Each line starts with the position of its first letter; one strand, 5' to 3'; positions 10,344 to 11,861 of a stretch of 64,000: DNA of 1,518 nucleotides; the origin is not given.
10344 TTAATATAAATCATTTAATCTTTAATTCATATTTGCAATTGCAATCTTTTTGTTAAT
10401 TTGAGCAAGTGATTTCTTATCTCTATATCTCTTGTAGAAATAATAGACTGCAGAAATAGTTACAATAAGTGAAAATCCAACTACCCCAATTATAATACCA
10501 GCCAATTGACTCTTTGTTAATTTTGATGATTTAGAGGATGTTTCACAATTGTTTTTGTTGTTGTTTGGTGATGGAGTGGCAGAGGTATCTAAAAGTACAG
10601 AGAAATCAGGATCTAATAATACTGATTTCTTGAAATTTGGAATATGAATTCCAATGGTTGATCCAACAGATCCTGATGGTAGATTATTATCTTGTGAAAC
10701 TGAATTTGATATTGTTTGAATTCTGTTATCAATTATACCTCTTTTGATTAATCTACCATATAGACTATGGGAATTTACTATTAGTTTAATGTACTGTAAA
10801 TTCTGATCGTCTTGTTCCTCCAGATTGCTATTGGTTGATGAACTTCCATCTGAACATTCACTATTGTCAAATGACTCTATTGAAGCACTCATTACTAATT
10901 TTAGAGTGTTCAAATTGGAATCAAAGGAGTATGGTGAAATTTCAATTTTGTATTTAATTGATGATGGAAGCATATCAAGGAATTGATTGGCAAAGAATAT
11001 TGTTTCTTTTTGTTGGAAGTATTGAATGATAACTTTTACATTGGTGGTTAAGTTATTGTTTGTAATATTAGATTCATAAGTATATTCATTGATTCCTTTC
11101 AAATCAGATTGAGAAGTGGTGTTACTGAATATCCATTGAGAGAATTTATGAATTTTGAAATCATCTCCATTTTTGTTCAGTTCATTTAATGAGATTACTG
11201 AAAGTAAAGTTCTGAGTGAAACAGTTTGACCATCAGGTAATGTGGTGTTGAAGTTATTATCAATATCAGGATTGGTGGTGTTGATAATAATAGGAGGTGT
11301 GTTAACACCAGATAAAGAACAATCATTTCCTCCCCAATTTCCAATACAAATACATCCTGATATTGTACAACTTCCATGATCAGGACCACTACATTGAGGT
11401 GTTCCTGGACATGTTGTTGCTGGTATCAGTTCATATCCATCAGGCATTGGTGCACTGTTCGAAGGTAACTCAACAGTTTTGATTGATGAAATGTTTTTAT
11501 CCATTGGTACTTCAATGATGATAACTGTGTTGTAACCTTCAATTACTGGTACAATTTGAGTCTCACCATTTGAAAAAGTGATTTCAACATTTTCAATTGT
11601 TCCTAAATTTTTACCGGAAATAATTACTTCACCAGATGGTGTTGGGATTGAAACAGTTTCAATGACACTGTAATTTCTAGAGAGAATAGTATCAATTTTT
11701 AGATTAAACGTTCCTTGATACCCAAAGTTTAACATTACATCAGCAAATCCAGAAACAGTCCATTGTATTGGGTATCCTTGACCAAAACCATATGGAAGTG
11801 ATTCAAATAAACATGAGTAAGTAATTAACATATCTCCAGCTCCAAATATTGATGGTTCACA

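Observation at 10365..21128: Two tandem 1355-aa IPT/TIG+EGF+TM surface-protein paralogs with identical 6-exon structure and a mosaic of near-identical and diverged tracts (gene conversion signature)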

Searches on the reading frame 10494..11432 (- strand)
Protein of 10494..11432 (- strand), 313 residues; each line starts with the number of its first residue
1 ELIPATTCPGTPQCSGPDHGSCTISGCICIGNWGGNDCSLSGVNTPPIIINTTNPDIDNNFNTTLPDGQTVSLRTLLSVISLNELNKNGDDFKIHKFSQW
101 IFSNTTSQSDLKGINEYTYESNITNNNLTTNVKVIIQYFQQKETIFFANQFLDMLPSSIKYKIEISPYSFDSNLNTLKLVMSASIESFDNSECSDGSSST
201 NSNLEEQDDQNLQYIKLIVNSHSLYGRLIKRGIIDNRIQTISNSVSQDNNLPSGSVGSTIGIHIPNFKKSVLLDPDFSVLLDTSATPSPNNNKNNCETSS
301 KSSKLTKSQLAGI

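Call 62: find_homologous_proteins(query=window:10494-11432:-, max_evalue=1e-10)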
Query window:10494-11432:- (313 aa): 3 proteins with E <= 1e-10 among 982 candidates.
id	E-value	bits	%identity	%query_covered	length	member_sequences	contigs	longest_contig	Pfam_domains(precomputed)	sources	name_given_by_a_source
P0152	8.4e-47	178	42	89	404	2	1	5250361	PF22933.1,PF25820.2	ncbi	ncbi:hypothetical protein ACTFIR_002410 [Dictyostelium discoideum]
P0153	1.4e-44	170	41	88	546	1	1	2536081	PF22933.1,PF25820.2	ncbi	ncbi:hypothetical protein ACTFIW_008499 [Dictyostelium discoideum]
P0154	2.8e-38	150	40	81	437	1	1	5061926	PF22933.1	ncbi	ncbi:hypothetical protein ACTFIY_001314 [Dictyostelium cf. discoideum]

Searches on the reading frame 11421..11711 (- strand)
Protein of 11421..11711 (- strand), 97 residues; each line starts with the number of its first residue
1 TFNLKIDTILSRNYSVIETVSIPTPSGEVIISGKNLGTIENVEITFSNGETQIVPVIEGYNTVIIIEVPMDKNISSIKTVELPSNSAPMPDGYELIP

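Call 28: search_protein_families(library=pfam, proteins=[window:11421-11711:-], max_evalue=10)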
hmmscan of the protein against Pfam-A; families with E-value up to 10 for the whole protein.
seq(97 aa): 2 families
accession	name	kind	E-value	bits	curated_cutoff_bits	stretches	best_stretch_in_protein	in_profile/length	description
PF24612.2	Ig_TgrO1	-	0.033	14.8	27.9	1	20-75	4-51/81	TgrO1-like, immunoglobulin-like domain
PF05504.16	Spore_GerAC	-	0.037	14.6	23.6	1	26-79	32-85/167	Spore germination B3/ GerAC like, C-terminal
